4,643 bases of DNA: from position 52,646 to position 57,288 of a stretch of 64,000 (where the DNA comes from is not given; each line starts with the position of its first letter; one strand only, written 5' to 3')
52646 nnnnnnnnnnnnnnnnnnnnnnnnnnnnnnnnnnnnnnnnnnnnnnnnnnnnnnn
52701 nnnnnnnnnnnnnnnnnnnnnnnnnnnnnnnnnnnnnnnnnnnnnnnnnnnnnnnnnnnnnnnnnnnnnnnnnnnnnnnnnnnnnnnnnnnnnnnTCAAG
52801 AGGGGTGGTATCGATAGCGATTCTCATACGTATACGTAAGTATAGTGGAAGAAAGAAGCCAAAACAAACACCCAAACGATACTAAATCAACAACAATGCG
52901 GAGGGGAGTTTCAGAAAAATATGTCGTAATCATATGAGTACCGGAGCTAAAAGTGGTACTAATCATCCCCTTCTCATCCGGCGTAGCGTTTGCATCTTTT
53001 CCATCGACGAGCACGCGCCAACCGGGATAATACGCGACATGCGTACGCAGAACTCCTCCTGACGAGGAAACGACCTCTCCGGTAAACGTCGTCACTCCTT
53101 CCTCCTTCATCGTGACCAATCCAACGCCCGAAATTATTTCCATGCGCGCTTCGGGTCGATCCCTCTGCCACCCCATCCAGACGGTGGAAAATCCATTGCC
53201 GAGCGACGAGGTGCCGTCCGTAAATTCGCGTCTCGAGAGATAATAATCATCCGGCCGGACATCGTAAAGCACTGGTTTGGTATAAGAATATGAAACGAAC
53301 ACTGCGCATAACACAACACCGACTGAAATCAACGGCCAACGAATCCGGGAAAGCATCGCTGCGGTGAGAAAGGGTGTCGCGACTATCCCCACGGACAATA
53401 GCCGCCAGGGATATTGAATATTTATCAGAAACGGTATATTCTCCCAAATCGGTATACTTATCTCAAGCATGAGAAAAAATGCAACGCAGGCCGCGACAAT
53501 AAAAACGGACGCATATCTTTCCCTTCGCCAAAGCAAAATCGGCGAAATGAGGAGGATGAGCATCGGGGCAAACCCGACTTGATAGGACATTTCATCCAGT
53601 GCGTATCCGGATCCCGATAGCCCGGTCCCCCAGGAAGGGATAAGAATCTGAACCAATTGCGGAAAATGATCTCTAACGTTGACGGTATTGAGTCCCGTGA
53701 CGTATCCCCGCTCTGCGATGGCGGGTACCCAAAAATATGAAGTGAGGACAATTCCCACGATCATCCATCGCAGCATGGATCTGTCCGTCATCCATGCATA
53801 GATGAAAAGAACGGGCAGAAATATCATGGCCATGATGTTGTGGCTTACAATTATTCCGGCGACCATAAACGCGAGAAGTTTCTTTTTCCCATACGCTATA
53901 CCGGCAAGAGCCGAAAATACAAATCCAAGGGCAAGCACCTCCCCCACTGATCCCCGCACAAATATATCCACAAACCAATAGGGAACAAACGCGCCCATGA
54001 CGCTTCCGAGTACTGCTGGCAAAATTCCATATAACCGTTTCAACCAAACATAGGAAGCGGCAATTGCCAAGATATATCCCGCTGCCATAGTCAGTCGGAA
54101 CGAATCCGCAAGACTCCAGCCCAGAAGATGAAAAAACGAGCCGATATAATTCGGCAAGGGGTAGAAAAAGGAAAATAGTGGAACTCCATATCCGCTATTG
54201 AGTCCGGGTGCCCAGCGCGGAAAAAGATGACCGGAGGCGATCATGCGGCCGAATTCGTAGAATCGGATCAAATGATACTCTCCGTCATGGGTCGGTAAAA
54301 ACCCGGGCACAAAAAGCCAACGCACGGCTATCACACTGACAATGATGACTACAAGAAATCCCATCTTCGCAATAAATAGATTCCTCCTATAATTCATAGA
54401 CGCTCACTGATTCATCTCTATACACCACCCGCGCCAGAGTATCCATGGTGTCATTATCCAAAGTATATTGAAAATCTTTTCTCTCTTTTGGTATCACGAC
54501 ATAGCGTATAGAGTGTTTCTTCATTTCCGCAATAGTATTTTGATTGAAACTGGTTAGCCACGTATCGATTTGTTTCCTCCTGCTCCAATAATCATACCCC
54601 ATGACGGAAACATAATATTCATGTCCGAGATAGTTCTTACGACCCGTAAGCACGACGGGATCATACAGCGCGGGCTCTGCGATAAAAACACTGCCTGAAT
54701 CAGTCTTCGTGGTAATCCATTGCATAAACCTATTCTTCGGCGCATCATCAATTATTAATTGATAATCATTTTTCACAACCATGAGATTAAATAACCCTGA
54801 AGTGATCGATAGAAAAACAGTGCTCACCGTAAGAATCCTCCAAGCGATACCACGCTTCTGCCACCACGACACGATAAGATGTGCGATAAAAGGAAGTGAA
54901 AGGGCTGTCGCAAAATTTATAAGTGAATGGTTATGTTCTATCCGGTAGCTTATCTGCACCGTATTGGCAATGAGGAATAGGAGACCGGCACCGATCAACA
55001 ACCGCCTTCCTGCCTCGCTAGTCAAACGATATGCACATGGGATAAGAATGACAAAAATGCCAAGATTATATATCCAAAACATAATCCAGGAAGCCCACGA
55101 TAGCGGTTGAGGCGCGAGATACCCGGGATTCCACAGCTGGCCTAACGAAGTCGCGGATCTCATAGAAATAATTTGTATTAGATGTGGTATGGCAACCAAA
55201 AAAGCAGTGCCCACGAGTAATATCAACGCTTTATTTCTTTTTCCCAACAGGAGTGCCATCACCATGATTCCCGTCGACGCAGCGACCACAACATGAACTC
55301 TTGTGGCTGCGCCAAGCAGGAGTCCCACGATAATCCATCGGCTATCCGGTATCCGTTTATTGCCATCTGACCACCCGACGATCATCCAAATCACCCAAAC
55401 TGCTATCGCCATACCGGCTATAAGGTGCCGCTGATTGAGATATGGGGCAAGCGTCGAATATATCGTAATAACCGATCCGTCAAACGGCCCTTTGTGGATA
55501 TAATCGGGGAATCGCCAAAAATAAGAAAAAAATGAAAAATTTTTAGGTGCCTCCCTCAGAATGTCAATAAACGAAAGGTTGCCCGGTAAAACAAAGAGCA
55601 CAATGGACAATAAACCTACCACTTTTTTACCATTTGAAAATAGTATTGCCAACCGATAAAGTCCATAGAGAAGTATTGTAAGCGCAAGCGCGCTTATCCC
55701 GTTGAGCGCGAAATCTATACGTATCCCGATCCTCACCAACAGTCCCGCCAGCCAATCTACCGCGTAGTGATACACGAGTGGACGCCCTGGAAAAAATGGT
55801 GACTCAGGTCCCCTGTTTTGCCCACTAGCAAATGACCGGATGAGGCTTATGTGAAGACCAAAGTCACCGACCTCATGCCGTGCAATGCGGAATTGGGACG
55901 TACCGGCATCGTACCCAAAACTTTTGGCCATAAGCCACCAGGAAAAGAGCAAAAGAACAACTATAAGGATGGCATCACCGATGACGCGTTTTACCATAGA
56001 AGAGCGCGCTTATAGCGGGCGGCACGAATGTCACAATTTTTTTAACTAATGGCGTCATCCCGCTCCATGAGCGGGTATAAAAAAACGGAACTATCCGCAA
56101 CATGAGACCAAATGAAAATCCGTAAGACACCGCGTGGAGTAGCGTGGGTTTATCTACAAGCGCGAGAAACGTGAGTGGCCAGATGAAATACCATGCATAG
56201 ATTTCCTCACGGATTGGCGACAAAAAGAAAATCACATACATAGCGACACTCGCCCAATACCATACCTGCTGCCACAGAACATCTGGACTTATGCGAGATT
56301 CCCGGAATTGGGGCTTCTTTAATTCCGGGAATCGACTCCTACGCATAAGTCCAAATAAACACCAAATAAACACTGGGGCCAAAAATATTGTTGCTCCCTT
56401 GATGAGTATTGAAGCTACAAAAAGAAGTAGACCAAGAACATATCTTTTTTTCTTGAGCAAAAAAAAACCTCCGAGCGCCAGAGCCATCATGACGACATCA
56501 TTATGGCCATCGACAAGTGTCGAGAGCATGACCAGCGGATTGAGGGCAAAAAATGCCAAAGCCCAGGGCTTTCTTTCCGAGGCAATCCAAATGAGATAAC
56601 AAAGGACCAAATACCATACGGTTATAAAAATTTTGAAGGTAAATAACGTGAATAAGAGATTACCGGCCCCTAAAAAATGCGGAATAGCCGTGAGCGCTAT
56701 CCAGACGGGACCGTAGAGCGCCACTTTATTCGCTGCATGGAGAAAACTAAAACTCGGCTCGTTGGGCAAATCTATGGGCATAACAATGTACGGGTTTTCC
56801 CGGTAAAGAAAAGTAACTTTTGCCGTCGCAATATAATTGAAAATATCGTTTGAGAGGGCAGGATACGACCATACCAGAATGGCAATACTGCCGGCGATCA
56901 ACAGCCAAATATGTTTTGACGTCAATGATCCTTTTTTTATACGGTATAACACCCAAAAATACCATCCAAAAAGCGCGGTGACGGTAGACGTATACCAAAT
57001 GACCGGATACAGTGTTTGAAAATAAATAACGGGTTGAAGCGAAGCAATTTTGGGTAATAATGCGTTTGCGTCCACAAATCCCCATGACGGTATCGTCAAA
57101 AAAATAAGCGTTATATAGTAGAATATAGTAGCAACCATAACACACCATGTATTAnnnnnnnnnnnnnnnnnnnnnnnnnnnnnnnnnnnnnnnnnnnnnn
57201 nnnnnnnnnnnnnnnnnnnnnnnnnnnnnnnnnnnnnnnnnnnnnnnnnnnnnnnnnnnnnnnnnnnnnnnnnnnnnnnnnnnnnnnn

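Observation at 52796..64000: Second paralog family of polytopic membrane proteins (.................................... motif) in tandem, plus PMT_2/ArnT-like and GT87-like members: a GT-C-driven extracytoplasmic glycosylation factory with no priming phosphoglycosyltransferase or Wzy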

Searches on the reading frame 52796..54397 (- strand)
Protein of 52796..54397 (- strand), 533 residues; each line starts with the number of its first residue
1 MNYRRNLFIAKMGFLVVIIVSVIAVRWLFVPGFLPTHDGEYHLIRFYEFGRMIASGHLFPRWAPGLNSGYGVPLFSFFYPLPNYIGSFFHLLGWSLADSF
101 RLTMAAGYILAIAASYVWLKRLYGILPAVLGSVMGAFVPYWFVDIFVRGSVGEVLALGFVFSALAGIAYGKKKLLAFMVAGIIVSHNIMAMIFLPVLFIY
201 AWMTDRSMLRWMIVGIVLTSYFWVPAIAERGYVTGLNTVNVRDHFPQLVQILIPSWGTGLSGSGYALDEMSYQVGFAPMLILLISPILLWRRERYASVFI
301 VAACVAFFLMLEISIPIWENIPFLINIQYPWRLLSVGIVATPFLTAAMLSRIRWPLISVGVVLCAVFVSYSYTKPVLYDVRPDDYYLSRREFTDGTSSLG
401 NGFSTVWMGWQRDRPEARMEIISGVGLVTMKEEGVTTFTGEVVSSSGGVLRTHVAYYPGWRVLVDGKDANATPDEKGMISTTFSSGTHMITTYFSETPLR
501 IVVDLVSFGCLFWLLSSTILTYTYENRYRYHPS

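Call 4: search_protein_families(library=pfam, proteins=[window:52796-54397:-], max_evalue=0.01)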
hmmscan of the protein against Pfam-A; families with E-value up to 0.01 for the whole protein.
window:52796-54397:- (533 aa): 2 families
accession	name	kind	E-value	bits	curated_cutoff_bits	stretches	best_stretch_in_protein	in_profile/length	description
PF09586.16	YfhO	-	4.8e-06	25.7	28.5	1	435-497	763-826/835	Bacterial membrane protein YfhO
PF10131.15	PTPS_related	-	3.9e-05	22.8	26.4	1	75-375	1-309/621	6-pyruvoyl-tetrahydropterin synthase related domain; membrane protein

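Call 13: search_protein_families(library=ncbifam, proteins=[window:52796-54397:-], max_evalue=0.1)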
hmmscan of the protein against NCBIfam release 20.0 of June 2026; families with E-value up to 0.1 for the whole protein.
window:52796-54397:- (533 aa): 2 families
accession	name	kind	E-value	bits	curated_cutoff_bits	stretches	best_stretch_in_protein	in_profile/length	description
NF047589.1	GlcsyltransPgfM1Strep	equivalog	2.7e-05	22.4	1400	1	435-511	868-947/955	glycosyltransferase PgfM1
NF047590.1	GlcsyltransPgfM2Strep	equivalog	5.3e-05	21.6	1500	1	436-514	795-874/884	glycosyltransferase PgfM2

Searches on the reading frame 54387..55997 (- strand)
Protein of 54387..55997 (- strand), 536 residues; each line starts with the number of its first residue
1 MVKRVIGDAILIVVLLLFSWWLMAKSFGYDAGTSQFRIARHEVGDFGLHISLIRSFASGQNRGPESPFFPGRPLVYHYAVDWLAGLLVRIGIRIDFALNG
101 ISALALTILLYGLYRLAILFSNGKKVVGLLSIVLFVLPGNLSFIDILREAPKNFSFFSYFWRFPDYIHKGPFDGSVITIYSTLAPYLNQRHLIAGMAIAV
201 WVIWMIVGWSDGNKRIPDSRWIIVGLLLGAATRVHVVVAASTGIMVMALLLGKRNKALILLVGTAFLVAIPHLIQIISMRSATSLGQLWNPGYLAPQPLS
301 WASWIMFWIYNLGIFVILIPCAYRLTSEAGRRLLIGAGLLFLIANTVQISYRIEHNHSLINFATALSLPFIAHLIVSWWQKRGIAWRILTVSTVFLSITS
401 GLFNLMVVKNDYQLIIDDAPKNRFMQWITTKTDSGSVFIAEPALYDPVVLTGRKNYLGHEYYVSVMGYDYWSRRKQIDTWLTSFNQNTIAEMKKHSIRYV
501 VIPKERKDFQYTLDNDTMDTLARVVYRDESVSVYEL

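Call 4: search_protein_families(library=pfam, proteins=[window:54387-55997:-], max_evalue=0.01)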
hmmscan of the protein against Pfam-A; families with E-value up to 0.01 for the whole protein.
window:54387-55997:- (536 aa): 1 family
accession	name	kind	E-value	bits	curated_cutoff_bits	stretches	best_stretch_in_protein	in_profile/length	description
PF10034.15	Dpy19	-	0.0091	14.6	27.2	0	377-462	467-551/653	Q-cell neuroblast polarisation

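Call 13: search_protein_families(library=ncbifam, proteins=[window:54387-55997:-], max_evalue=0.1)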
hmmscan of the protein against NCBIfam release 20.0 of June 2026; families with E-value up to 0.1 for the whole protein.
window:54387-55997:- (536 aa): 0 families

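Call 34: find_homologous_proteins(query=window:54387-55997:-, max_evalue=0.001)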
Query window:54387-55997:- (536 aa): 215 proteins with E <= 0.001 among 8000 candidates; the best 120 are listed.
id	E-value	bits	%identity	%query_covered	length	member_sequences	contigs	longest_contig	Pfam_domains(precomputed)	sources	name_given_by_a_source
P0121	0.0e+0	1204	100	100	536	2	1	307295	-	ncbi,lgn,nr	ncbi:MAG: hypothetical protein Q8L37_00725 [Candidatus Gottesmanbacteria bacterium]|nr:hypothetical 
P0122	0.0e+0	1058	86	100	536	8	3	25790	-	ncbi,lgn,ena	ncbi:MAG: hypothetical protein AAB800_02210 [Patescibacteria group bacterium]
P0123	1.1e-268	911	72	100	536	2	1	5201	-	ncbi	-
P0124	2.0e-259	880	71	100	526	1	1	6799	-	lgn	-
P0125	4.1e-250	849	70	100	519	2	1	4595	-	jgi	-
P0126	5.5e-250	849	68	100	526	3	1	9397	-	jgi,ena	-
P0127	4.4e-245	833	68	100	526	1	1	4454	-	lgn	-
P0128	8.2e-242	822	67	100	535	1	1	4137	-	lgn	-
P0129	4.1e-241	820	67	96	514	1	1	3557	-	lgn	-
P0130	7.3e-239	812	64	100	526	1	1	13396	-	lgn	-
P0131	2.1e-235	801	64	100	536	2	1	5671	-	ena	-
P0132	1.2e-234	798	63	100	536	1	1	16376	PF10060.16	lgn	-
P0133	2.5e-234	797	64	100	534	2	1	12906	PF10060.16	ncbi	-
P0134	1.3e-233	795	64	100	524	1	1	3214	-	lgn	-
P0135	2.4e-232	791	64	100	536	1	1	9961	-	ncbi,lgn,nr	ncbi:hypothetical protein HY949_01665 [Candidatus Gottesmanbacteria bacterium]|nr:hypothetical prote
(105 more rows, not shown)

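Call 47: predict_structure(alignment_id=A2)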
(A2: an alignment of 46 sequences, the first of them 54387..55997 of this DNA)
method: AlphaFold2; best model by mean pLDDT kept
length: 536 residues; sequences in the alignment: 46
mean_pLDDT: 88.7   pTM: 0.90
mean pLDDT of the five models: 88.7, 88.6, 85.8, 84.8, 84.1
residues with pLDDT >= 90: 336; 70-90: 170; 50-70: 26; < 50: 4
segments of 3 or more residues with pLDDT < 50: 170-173
pLDDT, mean of each block of 10 residues (from residue 1): 81 97 93 91 83 91 86 87 95 96 98 96 95 91 71 77 58 61 83 96 94 88 97 94 95 91 96 84 70 81 88 93 94 96 87 83 96 96 93 91 78 89 96 94 92 93 85 92 92 95 83 85 94 95
secondary structure, 60 per line:
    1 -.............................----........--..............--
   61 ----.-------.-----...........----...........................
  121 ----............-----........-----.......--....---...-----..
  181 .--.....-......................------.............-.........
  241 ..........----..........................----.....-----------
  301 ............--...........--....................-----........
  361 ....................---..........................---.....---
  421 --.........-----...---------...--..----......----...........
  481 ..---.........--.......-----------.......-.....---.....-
elements in order: H2-26 E27-30 E35-39 H45-58 H79-89 H94-120 H125-136 H142-149 H155-161 H164-167 H184-188 H190-211 H218-230 H232-250 H255-280 H285-288 H301-312 H315-325 H328-346 H353-380 H384-409 E413-417 H423-431 E437-439 H460-465 H470-482 H486-494 E497-503 H515-521 E523-527 E531-535

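Call 53: search_protein_families(library=pfam, proteins=[window:54387-55997:-], max_evalue=1)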
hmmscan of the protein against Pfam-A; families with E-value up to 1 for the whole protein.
window:54387-55997:- (536 aa): 2 families
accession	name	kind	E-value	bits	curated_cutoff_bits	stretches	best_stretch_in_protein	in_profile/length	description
PF10034.15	Dpy19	-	0.0091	14.6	27.2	1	377-462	467-551/653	Q-cell neuroblast polarisation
PF10726.14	DUF2518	-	0.05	13.7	25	0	361-411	12-62/145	Protein of function (DUF2518)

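Call 62: search_solved_structures(query=A2, max_evalue=10)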
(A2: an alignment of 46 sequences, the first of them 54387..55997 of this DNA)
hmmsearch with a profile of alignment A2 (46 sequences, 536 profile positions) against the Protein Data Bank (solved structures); distinct sequences matched with E-value up to 10: 0.

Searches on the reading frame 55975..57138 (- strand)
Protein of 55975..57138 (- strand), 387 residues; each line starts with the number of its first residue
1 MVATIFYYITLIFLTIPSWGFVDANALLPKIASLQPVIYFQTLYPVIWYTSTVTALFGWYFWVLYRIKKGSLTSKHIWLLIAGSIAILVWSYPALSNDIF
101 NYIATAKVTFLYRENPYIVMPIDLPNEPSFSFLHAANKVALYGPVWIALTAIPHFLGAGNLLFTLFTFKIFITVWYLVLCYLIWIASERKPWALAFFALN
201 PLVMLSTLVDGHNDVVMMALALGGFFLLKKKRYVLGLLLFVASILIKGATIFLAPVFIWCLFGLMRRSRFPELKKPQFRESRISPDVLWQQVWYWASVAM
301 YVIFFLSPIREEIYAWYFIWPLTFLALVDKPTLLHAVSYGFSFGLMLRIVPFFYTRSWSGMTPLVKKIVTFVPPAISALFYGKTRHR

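Call 4: search_protein_families(library=pfam, proteins=[window:55975-57138:-], max_evalue=0.01)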
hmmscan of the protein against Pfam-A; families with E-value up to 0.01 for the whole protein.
window:55975-57138:- (387 aa): 1 family
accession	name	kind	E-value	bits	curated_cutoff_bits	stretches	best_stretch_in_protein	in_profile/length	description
PF09594.16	GT87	-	0.00016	21.9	25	1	141-259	2-122/237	Glycosyltransferase family 87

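Call 13: search_protein_families(library=ncbifam, proteins=[window:55975-57138:-], max_evalue=0.1)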
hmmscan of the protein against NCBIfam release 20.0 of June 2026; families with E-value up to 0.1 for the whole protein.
window:55975-57138:- (387 aa): 2 families
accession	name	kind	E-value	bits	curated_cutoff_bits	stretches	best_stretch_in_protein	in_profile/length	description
TIGR03459.1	crt_membr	equivalog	1.2e-09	37.6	439.4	1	46-268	48-273/470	alpha-(1->6)-mannopyranosyltransferase A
NF046093.1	AZOBR_p60025_fam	subfamily_domain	2.6e-05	23.6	150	1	150-260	100-211/232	AZOBR_p60025 family cell surface glycopolymer formation protein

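Call 53: search_protein_families(library=pfam, proteins=[window:55975-57138:-], max_evalue=1)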
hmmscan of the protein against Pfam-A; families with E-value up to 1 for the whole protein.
window:55975-57138:- (387 aa): 1 family
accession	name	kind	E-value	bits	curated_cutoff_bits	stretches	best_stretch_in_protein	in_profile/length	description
PF09594.16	GT87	-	0.00016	21.9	25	1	141-259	2-122/237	Glycosyltransferase family 87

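Call 79: search_solved_structures(query=window:55975-57138:-, max_evalue=10)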
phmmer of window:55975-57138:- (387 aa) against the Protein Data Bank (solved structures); distinct sequences matched with E-value up to 10: 2.
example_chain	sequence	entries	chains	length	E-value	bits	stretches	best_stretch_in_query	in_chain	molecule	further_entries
2mx7_A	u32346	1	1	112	0.55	12.4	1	40-108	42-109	Synergin gamma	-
1fp2_A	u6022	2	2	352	1.8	10.7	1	210-280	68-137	ISOFLAVONE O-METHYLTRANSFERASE | Isoflavone-7-O-methyltransferase 8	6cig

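Call 84: search_protein_families(library=pfam, alignment_id=A4, max_evalue=0.001)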
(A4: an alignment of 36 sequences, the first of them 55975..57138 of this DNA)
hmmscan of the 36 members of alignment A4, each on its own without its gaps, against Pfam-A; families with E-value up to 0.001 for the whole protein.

A. member 1, window:55975-57138:- (387 aa): 1 family
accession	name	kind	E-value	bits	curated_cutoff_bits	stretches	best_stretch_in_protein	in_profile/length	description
PF09594.16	GT87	-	0.00016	21.9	25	1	141-259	2-122/237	Glycosyltransferase family 87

B. families by the number of members that match (of 36 scanned): 1 family
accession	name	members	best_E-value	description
PF09594.16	GT87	3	0.00016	Glycosyltransferase family 87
